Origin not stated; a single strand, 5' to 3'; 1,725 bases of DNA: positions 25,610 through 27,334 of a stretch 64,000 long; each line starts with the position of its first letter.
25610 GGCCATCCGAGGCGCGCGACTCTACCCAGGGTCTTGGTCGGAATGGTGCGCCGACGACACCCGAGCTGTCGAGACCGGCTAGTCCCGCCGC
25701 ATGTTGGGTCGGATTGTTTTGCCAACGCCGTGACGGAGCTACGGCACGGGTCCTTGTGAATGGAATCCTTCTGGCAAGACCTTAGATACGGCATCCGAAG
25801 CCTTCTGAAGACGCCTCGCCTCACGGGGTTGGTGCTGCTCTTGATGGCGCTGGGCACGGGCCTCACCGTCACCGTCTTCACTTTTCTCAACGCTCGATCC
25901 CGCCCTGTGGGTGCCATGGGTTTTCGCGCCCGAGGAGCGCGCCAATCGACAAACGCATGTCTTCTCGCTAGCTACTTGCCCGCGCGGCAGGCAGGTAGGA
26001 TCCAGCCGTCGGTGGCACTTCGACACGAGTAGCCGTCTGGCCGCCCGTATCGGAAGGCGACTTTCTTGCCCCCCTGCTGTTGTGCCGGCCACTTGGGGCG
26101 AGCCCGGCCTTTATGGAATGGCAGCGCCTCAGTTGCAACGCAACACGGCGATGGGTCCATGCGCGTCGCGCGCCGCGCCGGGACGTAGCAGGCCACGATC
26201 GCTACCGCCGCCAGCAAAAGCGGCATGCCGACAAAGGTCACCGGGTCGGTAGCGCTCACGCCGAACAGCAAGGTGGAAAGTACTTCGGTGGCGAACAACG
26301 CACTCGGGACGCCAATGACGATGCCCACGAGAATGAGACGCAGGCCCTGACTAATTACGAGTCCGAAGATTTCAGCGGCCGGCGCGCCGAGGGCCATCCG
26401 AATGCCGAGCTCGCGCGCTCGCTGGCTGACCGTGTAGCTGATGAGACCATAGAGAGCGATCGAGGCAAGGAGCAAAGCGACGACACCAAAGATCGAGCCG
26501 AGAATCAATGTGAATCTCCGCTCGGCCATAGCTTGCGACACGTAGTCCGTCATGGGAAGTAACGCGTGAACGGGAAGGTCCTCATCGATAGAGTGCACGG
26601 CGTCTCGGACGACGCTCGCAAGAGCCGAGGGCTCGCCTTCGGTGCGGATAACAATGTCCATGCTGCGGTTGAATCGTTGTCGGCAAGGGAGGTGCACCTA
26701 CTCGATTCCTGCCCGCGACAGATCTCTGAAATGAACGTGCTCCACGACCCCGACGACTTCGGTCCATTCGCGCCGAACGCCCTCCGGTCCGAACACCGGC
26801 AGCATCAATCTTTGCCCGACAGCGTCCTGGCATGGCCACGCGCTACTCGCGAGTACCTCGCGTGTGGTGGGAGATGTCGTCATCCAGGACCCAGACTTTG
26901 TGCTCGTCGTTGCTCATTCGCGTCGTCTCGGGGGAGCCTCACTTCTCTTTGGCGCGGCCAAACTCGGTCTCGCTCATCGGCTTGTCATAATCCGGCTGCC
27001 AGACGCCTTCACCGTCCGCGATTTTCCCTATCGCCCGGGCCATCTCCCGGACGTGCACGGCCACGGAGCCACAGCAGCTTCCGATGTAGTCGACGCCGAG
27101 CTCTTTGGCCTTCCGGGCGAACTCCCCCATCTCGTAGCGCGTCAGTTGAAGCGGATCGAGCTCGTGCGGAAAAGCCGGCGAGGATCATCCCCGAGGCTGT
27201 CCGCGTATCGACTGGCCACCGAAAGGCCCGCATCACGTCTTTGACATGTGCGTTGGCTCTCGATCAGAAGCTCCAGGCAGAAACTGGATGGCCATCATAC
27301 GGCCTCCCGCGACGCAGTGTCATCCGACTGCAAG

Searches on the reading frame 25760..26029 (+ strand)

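Call 33: search_protein_families(library=pfam, proteins=[window:25760-26029:+], max_evalue=0.01)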
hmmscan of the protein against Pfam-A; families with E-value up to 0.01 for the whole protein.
window:25760-26029:+ (90 aa): 0 families

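Call 61: search_protein_families(library=ncbifam, proteins=[window:25760-26029:+], max_evalue=0.01)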
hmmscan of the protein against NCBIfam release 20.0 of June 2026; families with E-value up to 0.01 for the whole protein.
window:25760-26029:+ (90 aa): 1 family
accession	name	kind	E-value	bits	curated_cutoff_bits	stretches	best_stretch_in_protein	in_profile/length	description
TIGR03434.1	ADOP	subfamily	5.2e-15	54.6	622.3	2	4-45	1-42/803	ADOP family duplicated permease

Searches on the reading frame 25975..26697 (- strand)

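Call 33: search_protein_families(library=pfam, proteins=[window:25975-26697:-], max_evalue=0.01)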
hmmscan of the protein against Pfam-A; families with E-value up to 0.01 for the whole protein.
window:25975-26697:- (241 aa): 1 family
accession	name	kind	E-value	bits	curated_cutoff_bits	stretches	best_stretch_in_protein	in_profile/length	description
PF02687.27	FtsX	-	5.8e-16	59.1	25.5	1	69-182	2-120/120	FtsX-like permease C-terminal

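Call 61: search_protein_families(library=ncbifam, proteins=[window:25975-26697:-], max_evalue=0.01)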
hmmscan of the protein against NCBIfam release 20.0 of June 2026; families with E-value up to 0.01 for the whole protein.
window:25975-26697:- (241 aa): 2 families
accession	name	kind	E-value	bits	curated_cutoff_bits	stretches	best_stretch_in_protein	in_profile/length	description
TIGR03434.1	ADOP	subfamily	1.4e-65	221.9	622.3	1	2-183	616-797/803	ADOP family duplicated permease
NF007826.0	PRK10535.1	equivalog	6.1e-10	38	966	1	68-182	526-641/648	macrolide ABC transporter ATP-binding protein/permease MacB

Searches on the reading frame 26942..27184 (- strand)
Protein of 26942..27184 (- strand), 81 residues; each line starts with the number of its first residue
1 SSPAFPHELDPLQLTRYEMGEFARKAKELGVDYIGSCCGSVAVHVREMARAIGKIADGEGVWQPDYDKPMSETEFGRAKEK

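Call 33: search_protein_families(library=pfam, proteins=[window:26942-27184:-], max_evalue=0.01)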
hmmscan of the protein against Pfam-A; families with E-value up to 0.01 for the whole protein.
window:26942-27184:- (81 aa): 1 family
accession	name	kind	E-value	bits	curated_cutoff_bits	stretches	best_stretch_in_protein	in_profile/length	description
PF02574.22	S-methyl_trans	-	0.00047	20.5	22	1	13-51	244-282/283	Homocysteine S-methyltransferase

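Call 61: search_protein_families(library=ncbifam, proteins=[window:26942-27184:-], max_evalue=0.01)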
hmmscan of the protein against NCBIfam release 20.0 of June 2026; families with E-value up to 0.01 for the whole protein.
window:26942-27184:- (81 aa): 3 families
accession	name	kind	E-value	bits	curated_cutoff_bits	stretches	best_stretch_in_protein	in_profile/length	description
NF005718.0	PRK07534.1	equivalog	7e-07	28.8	338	1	19-59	261-301/337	betaine--homocysteine S-methyltransferase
NF006396.0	PRK08645.1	equivalog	1.1e-05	23.7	453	1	19-56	251-288/611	bifunctional homocysteine S-methyltransferase/methylenetetrahydrofolate reductase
TIGR02082.1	metH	equivalog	0.0002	19.1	1010.85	1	22-56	282-316/1182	methionine synthase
